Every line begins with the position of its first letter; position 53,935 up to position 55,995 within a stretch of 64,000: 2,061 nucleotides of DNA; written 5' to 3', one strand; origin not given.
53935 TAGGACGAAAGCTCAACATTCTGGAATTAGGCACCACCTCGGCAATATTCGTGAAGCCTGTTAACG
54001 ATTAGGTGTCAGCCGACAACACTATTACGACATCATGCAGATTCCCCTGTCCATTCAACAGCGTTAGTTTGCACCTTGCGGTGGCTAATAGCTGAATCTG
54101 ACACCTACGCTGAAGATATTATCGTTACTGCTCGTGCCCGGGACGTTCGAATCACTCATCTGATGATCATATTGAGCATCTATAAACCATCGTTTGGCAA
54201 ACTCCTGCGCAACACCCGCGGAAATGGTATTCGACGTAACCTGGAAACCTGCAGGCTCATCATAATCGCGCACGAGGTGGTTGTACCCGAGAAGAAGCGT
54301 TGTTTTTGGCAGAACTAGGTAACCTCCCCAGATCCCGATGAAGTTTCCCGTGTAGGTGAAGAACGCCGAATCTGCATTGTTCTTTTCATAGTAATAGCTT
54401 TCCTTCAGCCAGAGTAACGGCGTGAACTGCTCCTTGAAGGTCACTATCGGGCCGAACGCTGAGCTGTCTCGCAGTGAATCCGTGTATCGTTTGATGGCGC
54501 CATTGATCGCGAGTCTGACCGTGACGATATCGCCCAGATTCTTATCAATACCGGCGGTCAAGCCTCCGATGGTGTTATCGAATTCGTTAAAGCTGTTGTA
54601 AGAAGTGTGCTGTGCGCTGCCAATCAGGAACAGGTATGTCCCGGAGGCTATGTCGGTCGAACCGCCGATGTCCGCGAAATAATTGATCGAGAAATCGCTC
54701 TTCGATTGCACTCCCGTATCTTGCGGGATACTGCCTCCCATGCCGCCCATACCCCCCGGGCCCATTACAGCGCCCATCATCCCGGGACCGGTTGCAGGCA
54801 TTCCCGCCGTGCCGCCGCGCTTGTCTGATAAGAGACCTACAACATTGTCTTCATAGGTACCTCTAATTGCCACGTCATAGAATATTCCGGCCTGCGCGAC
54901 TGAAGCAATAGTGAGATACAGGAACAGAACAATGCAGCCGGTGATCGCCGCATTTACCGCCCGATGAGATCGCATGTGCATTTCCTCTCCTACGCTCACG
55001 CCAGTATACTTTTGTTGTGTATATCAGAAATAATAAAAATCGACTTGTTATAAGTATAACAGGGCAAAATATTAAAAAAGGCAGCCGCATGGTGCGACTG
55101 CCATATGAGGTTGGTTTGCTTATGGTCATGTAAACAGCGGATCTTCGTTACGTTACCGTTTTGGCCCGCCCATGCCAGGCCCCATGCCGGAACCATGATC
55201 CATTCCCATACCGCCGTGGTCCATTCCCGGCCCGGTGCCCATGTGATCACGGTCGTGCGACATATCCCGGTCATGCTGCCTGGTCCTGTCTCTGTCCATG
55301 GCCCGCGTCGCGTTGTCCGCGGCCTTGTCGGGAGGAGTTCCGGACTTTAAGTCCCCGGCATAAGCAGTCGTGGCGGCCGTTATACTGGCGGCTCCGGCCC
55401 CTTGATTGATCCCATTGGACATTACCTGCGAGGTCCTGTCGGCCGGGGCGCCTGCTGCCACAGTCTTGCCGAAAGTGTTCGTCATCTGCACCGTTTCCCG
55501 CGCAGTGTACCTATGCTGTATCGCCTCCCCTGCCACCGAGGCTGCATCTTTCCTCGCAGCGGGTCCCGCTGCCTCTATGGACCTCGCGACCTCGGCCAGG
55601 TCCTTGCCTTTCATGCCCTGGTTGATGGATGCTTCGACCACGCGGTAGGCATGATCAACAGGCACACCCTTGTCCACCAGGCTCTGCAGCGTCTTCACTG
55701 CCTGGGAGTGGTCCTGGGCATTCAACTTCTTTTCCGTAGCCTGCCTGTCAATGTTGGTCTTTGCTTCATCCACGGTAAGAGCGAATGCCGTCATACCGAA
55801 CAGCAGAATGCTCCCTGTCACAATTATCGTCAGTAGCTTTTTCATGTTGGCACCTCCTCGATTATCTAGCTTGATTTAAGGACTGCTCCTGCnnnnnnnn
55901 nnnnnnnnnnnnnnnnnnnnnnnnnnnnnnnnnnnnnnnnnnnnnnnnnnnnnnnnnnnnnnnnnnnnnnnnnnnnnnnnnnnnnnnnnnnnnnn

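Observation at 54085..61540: ECF sigma / anti-sigma centred envelope cluster encoding multiple methionine-rich secreted proteins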

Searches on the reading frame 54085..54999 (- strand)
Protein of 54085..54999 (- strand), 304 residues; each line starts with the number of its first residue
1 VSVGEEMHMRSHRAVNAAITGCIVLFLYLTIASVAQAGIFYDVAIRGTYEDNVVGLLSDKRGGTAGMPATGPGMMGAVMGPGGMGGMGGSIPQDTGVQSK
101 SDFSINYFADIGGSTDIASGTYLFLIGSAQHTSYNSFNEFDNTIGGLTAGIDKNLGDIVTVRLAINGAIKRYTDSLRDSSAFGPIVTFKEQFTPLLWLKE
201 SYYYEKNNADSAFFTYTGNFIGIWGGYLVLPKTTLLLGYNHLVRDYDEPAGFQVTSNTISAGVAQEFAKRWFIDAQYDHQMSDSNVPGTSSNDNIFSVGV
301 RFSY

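Call 6: search_protein_families(library=pfam, proteins=[window:54085-54999:-], max_evalue=0.1)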
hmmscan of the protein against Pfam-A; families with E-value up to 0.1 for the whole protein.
window:54085-54999:- (304 aa): 1 family
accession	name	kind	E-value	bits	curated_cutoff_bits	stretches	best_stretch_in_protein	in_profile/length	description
PF10082.15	BBP2_2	-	0.00079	18.8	23.7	1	256-303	330-377/378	Putative beta-barrel porin 2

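Call 7: search_protein_families(library=ncbifam, proteins=[window:54085-54999:-], max_evalue=0.1)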
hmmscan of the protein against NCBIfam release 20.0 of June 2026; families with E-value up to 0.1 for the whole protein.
window:54085-54999:- (304 aa): 1 family
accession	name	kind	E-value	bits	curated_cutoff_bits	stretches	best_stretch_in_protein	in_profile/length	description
TIGR03016.1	pepcterm_hypo_1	hypoth_equivalog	0.0078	15.2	90.85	1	234-303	409-476/477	TIGR03016 family PEP-CTERM system-associated outer membrane protein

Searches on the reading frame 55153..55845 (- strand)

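Call 6: search_protein_families(library=pfam, proteins=[window:55153-55845:-], max_evalue=0.1)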
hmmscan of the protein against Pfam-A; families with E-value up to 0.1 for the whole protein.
window:55153-55845:- (230 aa): 1 family
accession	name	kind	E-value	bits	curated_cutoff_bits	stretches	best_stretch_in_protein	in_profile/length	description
PF12869.13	tRNA_anti-like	-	0.07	13.1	23.5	0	2-46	5-53/146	tRNA_anti-like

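Call 7: search_protein_families(library=ncbifam, proteins=[window:55153-55845:-], max_evalue=0.1)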
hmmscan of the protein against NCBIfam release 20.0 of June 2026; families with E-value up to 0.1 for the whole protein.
window:55153-55845:- (230 aa): 3 families
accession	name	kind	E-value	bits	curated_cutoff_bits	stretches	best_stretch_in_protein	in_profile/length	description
TIGR00838.1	argH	equivalog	0.015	14.4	279.5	1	22-89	341-406/455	argininosuccinate lyase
TIGR02120.1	GspF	equivalog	0.063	12.5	424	1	27-92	46-111/401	type II secretion system inner membrane protein GspF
NF047826.1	T3SSXpsF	equivalog_domain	0.096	11.4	650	0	91-144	41-94/405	type II secretion system protein XpsF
